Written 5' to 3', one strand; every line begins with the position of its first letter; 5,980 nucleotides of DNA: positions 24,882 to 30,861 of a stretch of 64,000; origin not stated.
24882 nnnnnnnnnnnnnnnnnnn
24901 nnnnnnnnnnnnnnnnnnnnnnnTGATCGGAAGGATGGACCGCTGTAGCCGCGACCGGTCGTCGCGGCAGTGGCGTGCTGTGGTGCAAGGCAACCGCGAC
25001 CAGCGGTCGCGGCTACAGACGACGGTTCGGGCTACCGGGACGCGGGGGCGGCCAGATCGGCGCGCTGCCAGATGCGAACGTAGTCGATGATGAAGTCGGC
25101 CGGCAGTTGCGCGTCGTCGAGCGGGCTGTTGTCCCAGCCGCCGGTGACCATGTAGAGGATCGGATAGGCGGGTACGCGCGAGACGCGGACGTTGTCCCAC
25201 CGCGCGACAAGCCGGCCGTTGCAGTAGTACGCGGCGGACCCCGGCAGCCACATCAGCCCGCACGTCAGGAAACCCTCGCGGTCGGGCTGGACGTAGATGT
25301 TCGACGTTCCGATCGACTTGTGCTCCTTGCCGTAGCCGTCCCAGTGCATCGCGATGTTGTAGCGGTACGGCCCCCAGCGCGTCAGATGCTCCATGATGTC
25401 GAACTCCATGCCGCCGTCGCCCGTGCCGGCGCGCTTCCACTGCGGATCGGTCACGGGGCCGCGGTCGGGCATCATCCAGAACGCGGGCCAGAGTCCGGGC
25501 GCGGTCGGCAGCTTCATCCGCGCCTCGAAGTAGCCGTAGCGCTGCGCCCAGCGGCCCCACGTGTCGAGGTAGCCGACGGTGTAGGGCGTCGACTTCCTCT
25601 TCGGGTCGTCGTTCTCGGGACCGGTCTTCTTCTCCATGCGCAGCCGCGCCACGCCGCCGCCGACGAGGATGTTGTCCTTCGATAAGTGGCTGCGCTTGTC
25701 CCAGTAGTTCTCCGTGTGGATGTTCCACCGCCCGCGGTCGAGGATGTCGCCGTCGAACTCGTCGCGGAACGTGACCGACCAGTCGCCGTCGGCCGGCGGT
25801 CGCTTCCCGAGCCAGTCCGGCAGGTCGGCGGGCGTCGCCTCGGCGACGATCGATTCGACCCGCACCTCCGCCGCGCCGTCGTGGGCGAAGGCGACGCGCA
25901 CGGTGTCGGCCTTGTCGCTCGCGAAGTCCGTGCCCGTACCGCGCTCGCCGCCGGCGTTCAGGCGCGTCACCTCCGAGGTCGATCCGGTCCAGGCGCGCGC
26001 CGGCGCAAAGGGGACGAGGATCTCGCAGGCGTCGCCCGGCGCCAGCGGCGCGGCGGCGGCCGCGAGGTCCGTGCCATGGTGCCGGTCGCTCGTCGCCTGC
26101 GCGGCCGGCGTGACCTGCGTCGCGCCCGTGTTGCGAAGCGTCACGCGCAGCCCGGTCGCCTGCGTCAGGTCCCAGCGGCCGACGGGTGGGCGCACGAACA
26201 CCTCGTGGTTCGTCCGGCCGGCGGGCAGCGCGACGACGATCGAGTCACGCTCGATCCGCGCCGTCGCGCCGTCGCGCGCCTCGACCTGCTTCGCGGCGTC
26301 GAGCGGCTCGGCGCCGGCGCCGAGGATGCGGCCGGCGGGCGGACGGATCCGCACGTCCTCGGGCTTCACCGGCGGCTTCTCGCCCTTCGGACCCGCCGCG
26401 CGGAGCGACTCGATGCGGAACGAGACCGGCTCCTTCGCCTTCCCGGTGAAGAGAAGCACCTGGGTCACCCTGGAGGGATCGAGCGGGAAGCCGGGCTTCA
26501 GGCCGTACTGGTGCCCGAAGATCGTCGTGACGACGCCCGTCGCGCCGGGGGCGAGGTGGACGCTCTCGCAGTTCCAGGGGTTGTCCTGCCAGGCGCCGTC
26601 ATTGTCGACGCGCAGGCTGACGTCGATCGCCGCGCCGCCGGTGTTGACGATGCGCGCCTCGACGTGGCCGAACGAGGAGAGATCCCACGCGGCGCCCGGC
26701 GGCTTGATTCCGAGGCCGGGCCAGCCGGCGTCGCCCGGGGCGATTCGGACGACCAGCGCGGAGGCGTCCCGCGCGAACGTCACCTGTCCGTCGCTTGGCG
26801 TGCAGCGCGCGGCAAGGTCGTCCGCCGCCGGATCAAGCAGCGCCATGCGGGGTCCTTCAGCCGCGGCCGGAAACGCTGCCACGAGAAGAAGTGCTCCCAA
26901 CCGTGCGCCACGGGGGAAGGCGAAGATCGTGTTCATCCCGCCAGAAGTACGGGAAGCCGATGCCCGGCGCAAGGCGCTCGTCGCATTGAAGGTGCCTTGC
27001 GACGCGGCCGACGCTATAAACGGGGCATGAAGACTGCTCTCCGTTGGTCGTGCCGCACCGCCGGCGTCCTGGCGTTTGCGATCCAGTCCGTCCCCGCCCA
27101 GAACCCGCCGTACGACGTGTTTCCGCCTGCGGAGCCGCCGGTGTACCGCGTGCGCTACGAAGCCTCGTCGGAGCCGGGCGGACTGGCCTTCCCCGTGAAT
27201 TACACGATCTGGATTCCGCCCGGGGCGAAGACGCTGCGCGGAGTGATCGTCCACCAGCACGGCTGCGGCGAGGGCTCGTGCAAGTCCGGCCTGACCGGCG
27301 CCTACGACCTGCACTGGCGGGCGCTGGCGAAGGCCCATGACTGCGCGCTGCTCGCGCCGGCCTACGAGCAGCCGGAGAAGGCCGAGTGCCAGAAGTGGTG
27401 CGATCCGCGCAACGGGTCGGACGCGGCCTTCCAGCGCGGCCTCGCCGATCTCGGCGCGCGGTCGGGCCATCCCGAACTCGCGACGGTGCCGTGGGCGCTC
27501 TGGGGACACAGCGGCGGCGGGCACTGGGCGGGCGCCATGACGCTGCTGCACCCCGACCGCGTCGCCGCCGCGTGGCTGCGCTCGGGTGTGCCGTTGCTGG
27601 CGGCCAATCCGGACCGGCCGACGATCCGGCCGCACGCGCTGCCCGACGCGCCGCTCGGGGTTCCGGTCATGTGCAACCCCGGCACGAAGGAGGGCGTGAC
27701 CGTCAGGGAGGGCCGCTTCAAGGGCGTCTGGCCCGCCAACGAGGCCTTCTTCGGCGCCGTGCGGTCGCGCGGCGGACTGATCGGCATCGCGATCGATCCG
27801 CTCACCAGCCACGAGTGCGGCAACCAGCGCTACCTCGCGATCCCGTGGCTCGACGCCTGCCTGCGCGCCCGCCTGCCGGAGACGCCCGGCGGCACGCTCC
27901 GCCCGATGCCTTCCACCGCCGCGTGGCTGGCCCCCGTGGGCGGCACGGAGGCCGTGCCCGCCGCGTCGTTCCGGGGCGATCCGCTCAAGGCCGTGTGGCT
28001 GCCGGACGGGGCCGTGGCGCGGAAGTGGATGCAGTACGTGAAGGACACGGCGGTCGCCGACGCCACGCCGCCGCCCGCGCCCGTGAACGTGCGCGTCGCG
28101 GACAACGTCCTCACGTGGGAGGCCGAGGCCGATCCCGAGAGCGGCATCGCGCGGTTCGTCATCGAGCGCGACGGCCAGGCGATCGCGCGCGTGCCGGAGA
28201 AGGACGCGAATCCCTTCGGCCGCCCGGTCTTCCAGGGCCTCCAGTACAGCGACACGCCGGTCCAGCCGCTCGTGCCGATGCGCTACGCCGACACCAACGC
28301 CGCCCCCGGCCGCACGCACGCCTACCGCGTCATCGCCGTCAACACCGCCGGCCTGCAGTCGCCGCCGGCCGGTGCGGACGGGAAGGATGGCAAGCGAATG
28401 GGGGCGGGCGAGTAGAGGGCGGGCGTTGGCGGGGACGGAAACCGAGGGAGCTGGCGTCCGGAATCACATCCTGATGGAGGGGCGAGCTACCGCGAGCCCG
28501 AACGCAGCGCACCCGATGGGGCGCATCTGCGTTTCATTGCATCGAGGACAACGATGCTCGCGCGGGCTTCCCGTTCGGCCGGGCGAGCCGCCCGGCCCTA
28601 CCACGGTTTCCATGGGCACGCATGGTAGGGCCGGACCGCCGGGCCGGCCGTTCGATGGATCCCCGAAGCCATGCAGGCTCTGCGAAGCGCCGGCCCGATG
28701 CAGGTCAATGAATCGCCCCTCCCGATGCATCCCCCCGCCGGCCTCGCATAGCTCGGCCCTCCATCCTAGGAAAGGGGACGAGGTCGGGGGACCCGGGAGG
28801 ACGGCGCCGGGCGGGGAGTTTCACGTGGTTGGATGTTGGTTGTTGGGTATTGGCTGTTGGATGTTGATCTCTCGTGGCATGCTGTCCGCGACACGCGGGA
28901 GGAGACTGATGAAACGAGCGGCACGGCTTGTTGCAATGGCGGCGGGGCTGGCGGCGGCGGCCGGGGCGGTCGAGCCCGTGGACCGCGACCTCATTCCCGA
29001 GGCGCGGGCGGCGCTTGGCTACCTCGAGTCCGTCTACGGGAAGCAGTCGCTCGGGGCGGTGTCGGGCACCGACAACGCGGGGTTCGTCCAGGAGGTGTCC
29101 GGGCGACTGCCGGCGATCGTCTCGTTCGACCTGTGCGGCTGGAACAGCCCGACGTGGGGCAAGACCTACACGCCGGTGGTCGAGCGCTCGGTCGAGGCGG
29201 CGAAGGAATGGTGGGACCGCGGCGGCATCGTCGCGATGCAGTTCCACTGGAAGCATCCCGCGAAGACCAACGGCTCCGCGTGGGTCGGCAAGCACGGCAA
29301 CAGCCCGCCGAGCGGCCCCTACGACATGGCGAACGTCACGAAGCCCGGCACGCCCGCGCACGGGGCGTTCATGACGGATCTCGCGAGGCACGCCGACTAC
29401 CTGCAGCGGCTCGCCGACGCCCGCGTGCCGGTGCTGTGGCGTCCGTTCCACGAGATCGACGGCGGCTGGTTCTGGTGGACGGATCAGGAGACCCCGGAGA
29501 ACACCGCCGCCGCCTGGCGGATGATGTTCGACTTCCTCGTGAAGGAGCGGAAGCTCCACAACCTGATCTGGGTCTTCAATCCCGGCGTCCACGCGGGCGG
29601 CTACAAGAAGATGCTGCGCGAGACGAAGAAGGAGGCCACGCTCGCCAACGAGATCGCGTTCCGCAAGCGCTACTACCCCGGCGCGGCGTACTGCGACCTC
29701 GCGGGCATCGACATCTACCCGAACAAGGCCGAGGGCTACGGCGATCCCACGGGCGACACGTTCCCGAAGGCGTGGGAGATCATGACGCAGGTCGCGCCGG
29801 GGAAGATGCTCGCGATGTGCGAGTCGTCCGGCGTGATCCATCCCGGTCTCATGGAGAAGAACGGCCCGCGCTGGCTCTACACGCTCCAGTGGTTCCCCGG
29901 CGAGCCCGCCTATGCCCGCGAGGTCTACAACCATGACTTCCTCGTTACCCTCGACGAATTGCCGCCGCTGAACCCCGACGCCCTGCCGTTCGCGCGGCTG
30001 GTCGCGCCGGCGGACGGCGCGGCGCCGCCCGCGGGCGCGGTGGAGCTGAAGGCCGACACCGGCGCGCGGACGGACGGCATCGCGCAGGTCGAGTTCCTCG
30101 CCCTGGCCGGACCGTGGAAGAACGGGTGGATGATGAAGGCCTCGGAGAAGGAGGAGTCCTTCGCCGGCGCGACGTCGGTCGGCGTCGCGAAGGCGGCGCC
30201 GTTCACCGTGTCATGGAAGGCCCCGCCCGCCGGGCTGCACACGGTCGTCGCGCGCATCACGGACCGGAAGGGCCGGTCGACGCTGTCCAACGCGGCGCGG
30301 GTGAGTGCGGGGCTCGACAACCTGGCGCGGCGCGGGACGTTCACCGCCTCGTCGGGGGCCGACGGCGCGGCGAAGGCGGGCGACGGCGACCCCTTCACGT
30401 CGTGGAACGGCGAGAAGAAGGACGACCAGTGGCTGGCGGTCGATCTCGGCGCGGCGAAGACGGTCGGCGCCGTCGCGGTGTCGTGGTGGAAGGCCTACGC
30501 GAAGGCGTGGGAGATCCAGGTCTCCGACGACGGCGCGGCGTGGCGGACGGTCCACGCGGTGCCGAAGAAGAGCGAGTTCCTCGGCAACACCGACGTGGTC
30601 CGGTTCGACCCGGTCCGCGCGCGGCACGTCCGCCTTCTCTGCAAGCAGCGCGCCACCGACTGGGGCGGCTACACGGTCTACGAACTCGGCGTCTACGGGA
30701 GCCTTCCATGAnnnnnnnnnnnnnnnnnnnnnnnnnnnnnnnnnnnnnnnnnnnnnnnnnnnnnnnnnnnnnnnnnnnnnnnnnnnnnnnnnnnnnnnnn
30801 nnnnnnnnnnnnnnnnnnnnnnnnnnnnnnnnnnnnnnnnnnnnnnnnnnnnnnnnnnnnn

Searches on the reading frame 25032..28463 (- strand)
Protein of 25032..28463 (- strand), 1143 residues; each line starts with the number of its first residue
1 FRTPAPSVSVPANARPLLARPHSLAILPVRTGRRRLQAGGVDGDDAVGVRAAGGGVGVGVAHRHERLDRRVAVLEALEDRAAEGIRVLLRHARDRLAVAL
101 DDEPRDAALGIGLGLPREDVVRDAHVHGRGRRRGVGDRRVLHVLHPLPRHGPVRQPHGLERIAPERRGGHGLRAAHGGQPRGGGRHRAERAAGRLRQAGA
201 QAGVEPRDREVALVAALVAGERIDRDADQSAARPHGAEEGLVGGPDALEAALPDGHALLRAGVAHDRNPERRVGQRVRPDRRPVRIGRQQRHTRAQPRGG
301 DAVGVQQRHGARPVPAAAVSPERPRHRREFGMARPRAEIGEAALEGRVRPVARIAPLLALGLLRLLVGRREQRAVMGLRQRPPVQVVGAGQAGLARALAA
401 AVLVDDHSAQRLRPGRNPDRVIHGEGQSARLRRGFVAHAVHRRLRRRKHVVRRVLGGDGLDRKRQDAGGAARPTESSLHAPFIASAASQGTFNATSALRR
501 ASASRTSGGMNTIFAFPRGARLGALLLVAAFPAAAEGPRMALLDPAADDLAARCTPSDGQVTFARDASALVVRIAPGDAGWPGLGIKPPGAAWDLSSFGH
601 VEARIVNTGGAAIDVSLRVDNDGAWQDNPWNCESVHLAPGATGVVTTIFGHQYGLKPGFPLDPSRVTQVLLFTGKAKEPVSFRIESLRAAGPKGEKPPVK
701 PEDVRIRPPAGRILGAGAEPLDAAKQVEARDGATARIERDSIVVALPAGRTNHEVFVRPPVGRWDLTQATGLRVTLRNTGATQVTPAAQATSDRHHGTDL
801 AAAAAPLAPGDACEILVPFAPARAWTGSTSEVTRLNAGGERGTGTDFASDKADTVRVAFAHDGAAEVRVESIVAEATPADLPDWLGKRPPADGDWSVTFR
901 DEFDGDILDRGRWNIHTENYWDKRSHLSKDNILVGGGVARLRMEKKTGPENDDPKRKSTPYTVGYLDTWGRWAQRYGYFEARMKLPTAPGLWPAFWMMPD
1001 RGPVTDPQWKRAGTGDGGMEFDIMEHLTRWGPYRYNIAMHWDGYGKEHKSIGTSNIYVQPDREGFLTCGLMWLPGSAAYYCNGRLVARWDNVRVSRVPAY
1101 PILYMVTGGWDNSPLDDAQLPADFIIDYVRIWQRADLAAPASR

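Call 95: search_protein_families(library=pfam, proteins=[window:25032-28463:-], max_evalue=0.001)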
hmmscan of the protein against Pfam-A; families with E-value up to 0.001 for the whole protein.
window:25032-28463:- (1143 aa): 2 families
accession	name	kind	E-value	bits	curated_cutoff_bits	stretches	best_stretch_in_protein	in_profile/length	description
PF00722.28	Glyco_hydro_16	-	1.5e-08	34.8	22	1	945-1128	28-173/175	Glycosyl hydrolases family 16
PF03935.22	SKN1_KRE6_Sbg1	-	1.8e-06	27.1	30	1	872-999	97-223/501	Beta-glucan synthesis-associated protein SKN1/KRE6/Sbg1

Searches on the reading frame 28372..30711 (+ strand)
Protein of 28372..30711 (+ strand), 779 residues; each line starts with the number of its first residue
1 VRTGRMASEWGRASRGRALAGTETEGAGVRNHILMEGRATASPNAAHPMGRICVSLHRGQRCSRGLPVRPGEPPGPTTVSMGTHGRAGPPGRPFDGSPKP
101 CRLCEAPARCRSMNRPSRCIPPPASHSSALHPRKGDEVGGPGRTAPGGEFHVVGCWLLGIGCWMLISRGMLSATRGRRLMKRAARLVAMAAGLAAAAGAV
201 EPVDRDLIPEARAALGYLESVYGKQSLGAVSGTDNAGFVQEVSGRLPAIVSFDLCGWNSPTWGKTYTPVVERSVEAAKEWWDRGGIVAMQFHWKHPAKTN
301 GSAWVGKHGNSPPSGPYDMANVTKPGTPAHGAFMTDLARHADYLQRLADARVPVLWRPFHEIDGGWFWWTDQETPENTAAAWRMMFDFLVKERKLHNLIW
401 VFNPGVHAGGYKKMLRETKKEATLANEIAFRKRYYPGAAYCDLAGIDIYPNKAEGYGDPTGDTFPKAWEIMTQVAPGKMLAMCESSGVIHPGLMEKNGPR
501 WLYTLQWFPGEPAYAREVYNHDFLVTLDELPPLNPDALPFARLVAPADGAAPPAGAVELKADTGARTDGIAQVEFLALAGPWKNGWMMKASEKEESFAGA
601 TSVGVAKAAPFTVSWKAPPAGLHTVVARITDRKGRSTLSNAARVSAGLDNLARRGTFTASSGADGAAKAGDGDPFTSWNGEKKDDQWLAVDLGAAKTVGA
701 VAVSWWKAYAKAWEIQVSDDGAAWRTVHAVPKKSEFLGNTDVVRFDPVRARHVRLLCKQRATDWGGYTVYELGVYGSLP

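Call 10: search_protein_families(library=pfam, proteins=[window:28372-30711:+], max_evalue=0.01)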
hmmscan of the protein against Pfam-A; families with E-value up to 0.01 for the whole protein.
window:28372-30711:+ (779 aa): 4 families
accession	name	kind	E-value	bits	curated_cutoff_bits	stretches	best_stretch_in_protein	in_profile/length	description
PF02156.21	Glyco_hydro_26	-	2.7e-41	142.4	20.2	1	210-528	8-310/311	Glycosyl hydrolase family 26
PF00754.31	F5_F8_type_C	-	3.5e-20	72.8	28.2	1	661-769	9-124/127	F5/8 type C domain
PF22633.2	F5_F8_type_C_2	-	1.2e-17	64.7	27.8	1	668-755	1-91/91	NedA-like, galactose-binding domain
PF17957.7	Big_7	-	0.00029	21.9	24.1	1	539-626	1-69/70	Bacterial Ig domain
